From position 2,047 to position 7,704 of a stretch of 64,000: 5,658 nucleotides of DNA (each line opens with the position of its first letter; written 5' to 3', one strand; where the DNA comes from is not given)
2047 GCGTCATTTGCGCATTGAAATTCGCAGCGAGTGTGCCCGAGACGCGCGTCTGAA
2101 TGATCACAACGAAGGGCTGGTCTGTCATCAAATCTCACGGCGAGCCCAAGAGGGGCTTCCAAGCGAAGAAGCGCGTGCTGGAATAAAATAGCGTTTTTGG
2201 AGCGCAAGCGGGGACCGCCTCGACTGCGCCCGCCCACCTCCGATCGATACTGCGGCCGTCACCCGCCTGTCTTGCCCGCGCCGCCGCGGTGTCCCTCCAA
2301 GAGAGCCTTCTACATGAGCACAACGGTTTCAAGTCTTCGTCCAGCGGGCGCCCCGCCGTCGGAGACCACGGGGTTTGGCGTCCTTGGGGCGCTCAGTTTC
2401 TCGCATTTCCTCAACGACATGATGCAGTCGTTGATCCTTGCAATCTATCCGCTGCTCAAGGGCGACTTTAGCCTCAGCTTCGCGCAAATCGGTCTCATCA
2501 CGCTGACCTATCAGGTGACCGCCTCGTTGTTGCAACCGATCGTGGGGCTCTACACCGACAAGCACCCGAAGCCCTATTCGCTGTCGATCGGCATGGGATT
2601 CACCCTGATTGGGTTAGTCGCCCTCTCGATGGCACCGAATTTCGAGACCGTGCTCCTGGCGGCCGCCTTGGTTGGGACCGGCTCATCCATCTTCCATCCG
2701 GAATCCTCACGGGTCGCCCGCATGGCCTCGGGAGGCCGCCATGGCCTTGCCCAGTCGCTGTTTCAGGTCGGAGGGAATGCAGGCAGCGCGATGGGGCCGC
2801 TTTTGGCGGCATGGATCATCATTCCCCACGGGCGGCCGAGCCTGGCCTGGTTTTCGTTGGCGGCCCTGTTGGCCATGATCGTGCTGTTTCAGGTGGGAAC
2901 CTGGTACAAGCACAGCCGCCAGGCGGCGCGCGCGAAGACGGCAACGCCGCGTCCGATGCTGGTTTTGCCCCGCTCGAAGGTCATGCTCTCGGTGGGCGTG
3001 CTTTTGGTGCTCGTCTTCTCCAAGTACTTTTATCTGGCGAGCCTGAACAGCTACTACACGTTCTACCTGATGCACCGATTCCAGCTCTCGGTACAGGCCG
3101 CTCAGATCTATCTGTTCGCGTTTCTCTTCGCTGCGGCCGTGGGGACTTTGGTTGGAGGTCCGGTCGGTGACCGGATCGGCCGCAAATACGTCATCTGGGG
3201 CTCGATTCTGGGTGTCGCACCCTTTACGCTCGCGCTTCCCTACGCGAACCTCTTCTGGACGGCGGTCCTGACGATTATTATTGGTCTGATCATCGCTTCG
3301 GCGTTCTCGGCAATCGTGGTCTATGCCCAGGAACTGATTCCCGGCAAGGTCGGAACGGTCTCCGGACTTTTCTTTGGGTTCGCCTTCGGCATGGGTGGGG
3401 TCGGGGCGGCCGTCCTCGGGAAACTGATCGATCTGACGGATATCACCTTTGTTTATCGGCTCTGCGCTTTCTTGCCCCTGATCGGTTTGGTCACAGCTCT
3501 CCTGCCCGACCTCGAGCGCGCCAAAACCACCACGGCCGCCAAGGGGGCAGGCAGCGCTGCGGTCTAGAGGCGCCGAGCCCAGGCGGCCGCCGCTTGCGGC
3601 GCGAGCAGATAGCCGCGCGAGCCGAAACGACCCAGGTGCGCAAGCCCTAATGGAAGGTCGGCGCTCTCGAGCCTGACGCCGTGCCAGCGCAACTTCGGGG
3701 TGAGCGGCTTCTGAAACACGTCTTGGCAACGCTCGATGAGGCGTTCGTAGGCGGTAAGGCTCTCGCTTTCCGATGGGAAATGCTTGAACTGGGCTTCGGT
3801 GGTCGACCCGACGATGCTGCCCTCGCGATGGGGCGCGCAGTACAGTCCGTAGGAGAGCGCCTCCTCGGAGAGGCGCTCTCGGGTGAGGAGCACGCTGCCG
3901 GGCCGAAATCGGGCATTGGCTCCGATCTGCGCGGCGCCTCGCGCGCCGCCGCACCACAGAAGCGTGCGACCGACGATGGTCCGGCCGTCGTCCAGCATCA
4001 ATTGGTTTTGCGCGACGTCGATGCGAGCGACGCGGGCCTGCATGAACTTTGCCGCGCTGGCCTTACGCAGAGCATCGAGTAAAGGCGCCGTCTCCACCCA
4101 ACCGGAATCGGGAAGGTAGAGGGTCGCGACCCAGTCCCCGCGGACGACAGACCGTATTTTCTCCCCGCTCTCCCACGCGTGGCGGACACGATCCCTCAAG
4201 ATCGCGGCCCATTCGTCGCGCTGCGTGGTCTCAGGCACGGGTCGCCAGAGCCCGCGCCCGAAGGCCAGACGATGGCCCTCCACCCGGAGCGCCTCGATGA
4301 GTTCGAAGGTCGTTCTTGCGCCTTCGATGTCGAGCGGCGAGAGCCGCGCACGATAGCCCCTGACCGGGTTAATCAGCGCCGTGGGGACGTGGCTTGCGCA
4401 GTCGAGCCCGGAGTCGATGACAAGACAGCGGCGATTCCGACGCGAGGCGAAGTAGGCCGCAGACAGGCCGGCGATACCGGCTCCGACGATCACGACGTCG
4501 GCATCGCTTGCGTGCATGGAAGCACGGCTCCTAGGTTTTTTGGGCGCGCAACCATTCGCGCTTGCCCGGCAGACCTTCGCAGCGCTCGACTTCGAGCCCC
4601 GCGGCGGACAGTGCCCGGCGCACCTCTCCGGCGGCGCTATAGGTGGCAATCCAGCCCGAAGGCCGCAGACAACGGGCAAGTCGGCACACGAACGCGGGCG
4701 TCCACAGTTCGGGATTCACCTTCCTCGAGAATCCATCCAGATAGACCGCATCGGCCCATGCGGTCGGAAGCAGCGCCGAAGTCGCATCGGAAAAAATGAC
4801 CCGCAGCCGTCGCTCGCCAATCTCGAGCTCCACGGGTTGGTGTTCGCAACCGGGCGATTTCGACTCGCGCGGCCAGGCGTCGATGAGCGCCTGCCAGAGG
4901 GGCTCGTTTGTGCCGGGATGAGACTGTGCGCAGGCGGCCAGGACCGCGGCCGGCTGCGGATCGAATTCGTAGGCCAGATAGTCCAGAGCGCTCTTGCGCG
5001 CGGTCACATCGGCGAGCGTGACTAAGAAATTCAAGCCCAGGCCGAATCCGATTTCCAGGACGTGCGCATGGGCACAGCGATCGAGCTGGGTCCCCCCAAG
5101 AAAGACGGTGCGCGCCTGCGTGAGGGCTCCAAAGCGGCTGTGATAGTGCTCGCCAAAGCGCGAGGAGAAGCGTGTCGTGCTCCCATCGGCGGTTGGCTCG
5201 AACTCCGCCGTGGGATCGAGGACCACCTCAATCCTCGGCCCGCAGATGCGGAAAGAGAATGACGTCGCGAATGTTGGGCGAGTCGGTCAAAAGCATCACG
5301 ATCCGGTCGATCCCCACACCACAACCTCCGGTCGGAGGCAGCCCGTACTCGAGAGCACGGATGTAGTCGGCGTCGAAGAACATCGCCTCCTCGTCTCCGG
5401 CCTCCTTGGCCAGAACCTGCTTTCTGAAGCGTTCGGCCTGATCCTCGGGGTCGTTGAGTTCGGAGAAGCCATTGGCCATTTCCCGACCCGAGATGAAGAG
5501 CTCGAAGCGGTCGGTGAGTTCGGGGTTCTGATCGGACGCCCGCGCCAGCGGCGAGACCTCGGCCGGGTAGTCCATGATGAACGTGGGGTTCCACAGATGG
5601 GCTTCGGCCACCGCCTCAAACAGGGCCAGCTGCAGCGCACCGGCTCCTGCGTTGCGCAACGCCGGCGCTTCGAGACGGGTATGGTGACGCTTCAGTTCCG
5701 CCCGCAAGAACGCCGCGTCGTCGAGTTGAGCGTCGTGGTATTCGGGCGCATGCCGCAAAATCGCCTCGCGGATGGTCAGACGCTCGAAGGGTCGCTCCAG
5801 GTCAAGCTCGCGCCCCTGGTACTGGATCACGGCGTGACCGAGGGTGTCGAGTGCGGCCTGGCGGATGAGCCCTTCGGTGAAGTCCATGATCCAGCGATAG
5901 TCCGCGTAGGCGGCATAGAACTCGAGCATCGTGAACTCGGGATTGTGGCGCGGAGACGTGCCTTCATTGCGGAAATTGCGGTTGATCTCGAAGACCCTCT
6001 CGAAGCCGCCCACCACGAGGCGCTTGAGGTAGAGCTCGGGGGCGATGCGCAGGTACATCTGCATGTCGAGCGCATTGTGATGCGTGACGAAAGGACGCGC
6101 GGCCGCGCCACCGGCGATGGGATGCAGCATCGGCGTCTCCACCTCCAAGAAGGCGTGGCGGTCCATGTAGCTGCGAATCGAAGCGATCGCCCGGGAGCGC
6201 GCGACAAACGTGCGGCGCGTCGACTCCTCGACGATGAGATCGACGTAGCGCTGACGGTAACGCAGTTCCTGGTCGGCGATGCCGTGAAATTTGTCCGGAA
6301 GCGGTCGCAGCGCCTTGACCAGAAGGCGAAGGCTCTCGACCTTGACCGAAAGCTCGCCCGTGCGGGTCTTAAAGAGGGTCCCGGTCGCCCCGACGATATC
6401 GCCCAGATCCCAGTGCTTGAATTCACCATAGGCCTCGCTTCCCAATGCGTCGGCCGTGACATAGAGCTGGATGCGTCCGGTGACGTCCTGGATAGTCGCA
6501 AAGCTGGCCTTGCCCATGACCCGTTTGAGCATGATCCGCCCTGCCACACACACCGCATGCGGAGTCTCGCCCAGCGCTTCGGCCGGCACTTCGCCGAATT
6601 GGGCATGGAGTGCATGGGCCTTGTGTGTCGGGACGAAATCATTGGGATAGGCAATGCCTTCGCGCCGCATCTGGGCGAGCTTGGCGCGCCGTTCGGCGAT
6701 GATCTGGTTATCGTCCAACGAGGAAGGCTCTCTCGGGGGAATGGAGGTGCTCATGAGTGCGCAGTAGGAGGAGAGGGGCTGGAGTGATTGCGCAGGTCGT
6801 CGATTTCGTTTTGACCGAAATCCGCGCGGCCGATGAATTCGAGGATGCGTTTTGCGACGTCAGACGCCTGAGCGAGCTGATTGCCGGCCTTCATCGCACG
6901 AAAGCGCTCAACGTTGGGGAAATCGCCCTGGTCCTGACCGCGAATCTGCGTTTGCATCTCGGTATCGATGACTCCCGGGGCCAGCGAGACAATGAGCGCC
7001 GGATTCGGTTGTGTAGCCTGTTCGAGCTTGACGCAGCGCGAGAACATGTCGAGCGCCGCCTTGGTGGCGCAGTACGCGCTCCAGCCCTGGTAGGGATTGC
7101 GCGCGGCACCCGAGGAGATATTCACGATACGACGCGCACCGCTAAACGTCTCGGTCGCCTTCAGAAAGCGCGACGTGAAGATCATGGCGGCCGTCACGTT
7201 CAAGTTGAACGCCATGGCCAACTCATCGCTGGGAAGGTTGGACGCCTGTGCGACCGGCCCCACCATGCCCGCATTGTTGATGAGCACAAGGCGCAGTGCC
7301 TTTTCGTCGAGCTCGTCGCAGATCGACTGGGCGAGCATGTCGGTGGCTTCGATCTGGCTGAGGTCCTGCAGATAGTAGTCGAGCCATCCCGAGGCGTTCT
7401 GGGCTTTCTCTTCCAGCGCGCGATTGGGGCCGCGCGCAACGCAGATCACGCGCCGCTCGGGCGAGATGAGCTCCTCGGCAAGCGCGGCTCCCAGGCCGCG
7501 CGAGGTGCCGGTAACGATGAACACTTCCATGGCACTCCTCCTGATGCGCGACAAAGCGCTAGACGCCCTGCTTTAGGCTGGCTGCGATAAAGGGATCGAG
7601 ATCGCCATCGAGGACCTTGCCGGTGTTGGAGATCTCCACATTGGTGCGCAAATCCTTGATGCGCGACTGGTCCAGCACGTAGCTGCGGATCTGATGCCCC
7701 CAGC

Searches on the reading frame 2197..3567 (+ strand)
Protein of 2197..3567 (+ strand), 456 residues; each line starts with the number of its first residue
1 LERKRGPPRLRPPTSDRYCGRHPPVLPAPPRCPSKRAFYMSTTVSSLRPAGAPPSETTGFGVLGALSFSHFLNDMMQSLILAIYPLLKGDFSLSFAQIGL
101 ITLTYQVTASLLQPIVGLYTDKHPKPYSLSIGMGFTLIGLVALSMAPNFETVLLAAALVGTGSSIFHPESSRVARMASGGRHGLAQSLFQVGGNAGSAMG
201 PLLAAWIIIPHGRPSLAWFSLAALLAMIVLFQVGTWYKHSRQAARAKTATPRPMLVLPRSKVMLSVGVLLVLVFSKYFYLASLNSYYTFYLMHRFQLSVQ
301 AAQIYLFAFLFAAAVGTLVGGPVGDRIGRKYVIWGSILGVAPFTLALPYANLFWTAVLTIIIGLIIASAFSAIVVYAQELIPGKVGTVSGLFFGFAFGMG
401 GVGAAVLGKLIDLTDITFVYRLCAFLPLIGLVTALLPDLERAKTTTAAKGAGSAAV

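Call 54: search_protein_families(library=pfam, proteins=[window:2197-3567:+], max_evalue=0.00001)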
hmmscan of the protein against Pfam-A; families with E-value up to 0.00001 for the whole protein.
window:2197-3567:+ (456 aa): 1 family
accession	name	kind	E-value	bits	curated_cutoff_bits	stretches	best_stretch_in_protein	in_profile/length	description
PF07690.21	MFS_1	-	1.5e-41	142.9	33.4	2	66-307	1-246/347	Major Facilitator Superfamily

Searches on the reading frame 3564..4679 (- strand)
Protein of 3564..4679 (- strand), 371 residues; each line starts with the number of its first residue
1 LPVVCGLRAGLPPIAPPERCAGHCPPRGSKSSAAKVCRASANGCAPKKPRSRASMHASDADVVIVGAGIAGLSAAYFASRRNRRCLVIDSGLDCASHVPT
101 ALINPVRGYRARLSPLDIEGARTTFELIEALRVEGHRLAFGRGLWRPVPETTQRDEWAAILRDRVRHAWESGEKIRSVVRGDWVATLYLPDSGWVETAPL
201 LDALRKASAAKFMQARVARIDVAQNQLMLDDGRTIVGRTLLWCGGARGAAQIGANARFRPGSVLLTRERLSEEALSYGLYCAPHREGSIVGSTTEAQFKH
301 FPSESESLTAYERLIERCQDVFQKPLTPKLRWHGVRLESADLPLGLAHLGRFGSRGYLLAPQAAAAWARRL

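Call 54: search_protein_families(library=pfam, proteins=[window:3564-4679:-], max_evalue=0.00001)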
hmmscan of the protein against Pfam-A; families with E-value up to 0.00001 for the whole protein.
window:3564-4679:- (371 aa): 4 families
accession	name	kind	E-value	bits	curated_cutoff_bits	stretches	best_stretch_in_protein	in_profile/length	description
PF01266.30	DAO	-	7.8e-26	91.9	27.9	1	61-366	1-349/353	FAD dependent oxidoreductase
PF13450.12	NAD_binding_8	-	4e-08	33.8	21.9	1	64-101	1-38/68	NAD(P)-binding Rossmann-like domain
PF00890.30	FAD_binding_2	-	4.1e-07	30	20.4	1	61-91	1-31/414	FAD binding domain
PF07992.20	Pyr_redox_2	-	1.3e-06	28.5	26.1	0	61-96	2-37/291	Pyridine nucleotide-disulphide oxidoreductase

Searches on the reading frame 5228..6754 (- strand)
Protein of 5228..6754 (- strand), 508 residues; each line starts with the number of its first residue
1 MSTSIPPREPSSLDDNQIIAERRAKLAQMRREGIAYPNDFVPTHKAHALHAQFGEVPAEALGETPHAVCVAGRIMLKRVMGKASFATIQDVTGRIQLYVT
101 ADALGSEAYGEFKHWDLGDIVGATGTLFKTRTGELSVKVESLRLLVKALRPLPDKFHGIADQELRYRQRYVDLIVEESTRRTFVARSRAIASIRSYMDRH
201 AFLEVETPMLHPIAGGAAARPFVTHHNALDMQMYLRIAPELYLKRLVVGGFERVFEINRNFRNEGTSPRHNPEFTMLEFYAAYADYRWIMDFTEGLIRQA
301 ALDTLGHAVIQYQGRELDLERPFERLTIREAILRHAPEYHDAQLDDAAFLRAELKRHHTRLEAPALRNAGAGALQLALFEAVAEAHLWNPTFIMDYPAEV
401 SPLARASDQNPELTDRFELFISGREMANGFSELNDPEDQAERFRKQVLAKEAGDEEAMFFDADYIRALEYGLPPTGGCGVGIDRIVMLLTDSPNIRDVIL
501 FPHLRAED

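Call 54: search_protein_families(library=pfam, proteins=[window:5228-6754:-], max_evalue=0.00001)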
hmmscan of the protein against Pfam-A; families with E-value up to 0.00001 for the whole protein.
window:5228-6754:- (508 aa): 2 families
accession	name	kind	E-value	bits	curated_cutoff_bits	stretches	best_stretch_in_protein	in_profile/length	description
PF00152.25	tRNA-synt_2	-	8.8e-95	317.7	25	1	161-504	1-307/308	tRNA synthetases class II (D, K and N)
PF01336.31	tRNA_anti-codon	-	4.2e-17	62.3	27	1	68-145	1-75/75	OB-fold nucleic acid binding domain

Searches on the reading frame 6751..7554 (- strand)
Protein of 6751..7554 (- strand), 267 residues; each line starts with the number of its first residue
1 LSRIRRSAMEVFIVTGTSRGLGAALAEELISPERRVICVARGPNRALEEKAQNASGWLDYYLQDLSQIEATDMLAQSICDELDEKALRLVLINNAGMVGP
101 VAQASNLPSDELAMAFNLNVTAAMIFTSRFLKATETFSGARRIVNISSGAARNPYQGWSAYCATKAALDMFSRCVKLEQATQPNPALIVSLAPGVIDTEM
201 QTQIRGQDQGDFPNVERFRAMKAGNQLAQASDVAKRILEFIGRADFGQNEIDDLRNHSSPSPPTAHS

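Call 54: search_protein_families(library=pfam, proteins=[window:6751-7554:-], max_evalue=0.00001)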
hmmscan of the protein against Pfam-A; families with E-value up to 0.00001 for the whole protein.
window:6751-7554:- (267 aa): 2 families
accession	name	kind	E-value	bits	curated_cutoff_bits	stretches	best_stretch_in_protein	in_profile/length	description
PF00106.31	adh_short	-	5e-33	114.7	26.6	1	11-206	2-192/195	short chain dehydrogenase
PF13561.12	adh_short_C2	-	1.4e-15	57.9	27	1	18-236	3-212/236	Enoyl-(Acyl carrier protein) reductase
